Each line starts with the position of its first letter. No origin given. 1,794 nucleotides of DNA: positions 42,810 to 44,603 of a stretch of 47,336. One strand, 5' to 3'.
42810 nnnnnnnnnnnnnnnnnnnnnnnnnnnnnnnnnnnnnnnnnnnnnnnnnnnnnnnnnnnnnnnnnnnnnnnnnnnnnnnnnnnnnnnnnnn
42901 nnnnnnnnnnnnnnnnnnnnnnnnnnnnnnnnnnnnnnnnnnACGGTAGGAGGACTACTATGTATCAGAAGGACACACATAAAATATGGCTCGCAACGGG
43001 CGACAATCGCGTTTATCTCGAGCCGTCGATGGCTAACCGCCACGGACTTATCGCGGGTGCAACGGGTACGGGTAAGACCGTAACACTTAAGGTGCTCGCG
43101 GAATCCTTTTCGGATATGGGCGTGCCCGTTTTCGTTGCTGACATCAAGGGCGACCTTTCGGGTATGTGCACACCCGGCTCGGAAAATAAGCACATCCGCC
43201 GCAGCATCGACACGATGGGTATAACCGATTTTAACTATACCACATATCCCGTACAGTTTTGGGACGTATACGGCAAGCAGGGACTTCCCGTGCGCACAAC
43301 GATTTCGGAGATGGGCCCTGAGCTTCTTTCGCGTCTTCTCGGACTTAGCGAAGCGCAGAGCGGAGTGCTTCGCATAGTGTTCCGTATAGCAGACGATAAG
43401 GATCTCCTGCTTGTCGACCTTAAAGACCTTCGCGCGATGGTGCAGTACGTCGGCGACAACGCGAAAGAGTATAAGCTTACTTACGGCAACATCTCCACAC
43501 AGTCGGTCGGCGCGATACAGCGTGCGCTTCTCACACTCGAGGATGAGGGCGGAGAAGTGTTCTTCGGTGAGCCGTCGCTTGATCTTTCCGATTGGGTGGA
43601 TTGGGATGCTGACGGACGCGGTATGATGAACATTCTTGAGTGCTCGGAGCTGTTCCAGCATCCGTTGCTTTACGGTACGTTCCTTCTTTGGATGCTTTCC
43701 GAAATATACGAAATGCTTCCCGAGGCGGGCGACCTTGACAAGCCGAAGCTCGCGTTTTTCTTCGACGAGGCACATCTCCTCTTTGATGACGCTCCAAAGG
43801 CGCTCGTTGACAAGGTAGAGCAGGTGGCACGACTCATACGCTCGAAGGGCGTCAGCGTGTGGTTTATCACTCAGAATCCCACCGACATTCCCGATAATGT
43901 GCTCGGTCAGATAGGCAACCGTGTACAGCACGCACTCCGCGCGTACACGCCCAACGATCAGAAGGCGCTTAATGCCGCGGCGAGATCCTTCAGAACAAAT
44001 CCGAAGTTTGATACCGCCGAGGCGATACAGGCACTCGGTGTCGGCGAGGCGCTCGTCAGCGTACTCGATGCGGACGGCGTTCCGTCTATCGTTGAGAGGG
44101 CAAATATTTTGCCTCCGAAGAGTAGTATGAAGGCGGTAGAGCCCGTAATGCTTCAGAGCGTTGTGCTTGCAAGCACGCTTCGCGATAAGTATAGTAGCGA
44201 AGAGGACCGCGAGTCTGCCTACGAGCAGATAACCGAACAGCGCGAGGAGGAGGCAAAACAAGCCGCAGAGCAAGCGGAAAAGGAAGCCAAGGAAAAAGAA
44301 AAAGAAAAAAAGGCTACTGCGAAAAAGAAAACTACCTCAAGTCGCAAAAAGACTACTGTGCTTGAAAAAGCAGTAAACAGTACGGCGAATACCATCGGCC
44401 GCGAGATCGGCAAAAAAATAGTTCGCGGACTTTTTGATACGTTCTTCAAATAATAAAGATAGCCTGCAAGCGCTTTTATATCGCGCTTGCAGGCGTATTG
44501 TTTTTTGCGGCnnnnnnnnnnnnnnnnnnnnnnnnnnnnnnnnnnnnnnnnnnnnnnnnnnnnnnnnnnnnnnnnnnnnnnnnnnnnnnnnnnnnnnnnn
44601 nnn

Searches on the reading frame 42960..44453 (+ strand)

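Call 19: search_protein_families(library=pfam, proteins=[window:42960-44453:+], max_evalue=0.001)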
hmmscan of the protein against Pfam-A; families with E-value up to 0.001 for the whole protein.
window:42960-44453:+ (497 aa): 3 families
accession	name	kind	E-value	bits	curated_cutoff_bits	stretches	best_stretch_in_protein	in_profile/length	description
PF05872.18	HerA_C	-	1.7e-210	700.4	22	1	13-495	8-497/502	Helicase HerA-like C-terminal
PF01935.23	DUF87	-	4.5e-14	53.5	23.2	1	16-227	12-200/220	Helicase HerA, central domain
PF01580.24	FtsK_SpoIIIE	-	5.9e-05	23.1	24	1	21-47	35-60/221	FtsK/SpoIIIE family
